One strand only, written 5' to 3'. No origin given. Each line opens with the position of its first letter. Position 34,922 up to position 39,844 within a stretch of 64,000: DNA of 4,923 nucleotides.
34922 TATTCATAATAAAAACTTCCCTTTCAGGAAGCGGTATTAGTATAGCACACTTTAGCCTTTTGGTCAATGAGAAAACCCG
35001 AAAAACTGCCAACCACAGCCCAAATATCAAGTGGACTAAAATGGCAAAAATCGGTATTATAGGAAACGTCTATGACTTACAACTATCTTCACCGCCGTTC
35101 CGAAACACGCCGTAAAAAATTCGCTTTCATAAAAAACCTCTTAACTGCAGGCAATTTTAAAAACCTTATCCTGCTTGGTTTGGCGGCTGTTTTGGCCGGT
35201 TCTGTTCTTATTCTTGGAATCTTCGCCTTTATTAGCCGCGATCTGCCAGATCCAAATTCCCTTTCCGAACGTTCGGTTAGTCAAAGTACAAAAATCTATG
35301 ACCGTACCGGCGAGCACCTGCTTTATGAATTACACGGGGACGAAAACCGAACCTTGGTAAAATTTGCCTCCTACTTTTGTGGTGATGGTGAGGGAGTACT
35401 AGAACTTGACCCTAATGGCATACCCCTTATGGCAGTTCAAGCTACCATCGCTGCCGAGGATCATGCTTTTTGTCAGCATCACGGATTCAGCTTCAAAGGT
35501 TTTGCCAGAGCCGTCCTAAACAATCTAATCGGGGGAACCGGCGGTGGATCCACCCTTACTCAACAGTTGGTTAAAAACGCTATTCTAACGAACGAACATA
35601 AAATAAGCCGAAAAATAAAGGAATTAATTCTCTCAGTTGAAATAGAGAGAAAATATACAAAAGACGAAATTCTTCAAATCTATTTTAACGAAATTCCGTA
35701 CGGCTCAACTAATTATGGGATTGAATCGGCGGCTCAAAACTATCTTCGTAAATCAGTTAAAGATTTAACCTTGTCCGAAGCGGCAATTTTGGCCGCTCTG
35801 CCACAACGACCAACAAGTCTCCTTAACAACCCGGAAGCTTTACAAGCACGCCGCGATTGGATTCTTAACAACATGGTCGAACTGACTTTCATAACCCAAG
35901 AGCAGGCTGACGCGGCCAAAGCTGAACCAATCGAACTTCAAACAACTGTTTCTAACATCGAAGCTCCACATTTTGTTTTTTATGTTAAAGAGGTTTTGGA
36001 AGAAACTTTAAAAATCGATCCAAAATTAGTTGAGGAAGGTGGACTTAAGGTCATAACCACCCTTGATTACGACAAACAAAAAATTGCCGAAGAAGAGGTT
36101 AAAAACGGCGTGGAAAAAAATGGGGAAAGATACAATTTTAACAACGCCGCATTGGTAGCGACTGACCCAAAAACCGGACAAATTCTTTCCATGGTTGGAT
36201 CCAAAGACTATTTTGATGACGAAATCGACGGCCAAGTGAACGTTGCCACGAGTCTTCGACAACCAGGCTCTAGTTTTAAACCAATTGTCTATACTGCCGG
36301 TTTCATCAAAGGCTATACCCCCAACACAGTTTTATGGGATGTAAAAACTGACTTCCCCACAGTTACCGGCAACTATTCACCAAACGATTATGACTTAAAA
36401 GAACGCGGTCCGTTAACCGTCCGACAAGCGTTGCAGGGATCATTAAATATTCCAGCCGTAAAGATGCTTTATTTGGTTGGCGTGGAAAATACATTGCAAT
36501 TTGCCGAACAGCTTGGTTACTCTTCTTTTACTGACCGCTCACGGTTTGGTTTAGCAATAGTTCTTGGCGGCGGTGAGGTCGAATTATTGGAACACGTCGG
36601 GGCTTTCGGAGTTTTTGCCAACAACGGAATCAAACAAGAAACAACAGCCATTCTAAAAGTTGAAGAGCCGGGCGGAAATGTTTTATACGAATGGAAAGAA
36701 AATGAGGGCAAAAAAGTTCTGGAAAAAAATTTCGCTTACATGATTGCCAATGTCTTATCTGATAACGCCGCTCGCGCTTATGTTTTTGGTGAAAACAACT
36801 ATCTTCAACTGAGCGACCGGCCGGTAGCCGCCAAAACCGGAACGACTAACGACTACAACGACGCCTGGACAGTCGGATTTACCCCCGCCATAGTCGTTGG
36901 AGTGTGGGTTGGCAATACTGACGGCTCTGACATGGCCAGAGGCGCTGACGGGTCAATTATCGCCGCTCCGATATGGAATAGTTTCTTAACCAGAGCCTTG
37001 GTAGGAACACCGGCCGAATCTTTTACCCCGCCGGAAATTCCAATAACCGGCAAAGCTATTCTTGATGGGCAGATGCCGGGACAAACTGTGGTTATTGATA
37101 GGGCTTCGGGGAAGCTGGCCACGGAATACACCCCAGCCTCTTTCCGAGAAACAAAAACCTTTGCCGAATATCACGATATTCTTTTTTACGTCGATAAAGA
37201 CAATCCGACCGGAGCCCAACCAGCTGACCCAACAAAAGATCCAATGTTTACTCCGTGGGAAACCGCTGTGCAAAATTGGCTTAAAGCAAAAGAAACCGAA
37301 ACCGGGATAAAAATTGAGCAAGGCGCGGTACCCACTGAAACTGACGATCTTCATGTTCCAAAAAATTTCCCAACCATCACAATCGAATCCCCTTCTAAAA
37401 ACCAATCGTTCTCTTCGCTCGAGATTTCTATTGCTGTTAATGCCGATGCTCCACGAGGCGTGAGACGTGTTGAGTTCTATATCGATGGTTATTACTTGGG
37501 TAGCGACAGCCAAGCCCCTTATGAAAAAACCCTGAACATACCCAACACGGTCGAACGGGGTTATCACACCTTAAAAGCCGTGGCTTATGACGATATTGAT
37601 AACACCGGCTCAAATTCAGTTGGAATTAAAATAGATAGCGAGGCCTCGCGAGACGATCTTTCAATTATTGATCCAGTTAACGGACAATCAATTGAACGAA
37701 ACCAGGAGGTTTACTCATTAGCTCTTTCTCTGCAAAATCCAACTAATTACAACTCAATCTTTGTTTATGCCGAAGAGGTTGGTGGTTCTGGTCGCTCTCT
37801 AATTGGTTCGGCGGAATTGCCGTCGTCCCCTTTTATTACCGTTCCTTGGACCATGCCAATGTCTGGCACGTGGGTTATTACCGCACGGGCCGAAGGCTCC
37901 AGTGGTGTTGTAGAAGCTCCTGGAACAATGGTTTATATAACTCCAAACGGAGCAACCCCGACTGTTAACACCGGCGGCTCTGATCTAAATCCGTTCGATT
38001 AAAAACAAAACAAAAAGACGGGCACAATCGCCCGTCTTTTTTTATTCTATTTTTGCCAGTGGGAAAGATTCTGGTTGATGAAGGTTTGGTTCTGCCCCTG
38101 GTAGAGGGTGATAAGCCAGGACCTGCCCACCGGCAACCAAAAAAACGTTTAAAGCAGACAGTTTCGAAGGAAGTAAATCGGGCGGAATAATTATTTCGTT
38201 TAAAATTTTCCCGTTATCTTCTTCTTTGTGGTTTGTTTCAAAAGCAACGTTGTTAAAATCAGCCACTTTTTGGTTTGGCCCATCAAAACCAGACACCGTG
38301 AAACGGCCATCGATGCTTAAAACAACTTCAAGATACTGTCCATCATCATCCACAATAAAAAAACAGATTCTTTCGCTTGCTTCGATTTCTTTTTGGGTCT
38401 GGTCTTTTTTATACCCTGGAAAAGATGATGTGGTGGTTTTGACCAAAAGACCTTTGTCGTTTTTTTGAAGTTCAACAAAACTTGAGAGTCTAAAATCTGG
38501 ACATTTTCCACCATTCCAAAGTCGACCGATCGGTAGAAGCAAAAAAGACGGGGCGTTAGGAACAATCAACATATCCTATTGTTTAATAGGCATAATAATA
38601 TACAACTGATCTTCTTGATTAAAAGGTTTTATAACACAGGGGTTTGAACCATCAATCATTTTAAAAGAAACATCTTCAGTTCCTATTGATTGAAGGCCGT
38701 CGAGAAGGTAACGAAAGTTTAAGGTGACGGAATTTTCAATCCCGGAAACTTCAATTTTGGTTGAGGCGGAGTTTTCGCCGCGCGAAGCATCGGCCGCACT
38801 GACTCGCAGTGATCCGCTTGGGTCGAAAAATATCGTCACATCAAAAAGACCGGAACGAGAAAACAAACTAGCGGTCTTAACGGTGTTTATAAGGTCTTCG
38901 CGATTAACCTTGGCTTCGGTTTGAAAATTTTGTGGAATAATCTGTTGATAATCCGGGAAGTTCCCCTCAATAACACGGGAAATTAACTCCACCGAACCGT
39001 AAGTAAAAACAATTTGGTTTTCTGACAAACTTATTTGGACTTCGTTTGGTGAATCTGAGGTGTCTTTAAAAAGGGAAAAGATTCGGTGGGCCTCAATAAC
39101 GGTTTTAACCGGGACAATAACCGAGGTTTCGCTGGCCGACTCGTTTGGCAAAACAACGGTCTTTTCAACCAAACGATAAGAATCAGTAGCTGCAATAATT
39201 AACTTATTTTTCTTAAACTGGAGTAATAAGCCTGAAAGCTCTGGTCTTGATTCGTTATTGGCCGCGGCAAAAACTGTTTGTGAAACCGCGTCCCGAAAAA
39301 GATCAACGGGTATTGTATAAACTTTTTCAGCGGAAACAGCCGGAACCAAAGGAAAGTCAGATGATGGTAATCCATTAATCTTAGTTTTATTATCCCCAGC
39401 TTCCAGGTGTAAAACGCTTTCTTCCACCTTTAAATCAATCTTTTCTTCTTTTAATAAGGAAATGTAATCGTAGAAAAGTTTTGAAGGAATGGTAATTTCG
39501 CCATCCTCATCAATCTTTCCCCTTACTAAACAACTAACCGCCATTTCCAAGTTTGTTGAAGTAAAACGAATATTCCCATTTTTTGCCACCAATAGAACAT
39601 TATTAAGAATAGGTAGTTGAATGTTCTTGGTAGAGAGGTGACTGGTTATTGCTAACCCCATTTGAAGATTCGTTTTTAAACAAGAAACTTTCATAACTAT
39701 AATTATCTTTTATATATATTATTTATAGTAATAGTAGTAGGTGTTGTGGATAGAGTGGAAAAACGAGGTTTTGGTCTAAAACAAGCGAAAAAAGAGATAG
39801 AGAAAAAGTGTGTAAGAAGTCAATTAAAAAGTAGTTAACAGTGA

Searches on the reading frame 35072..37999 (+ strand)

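Call 8: search_protein_families(library=pfam, proteins=[window:35072-37999:+], max_evalue=0.01)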
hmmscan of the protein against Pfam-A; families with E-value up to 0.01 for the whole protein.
window:35072-37999:+ (976 aa): 3 families
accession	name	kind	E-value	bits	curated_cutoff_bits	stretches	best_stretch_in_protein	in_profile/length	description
PF00912.28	Transgly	-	4e-53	179.9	27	1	115-268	20-177/178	Transglycosylase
PF00905.27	Transpeptidase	-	2.9e-22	79.7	22.1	1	360-636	2-295/299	Penicillin binding protein transpeptidase domain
PF17957.7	Big_7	-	4.9e-16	59.6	24.1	1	767-836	1-70/70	Bacterial Ig domain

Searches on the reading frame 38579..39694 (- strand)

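Call 32: search_protein_families(library=pfam, proteins=[window:38579-39694:-], max_evalue=0.01)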
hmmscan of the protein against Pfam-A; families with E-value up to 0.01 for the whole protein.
window:38579-39694:- (372 aa): 3 families
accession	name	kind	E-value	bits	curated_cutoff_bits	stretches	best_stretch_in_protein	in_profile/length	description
PF02767.21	DNA_pol3_beta_2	-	4.5e-33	114.4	27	1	127-248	1-116/116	DNA polymerase III beta subunit, central domain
PF00712.24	DNA_pol3_beta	-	3.5e-26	92.2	24.4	2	1-118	1-120/120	DNA polymerase III beta subunit, N-terminal domain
PF02768.20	DNA_pol3_beta_3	-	3.3e-22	79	27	1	251-370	2-120/121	DNA polymerase III beta subunit, C-terminal domain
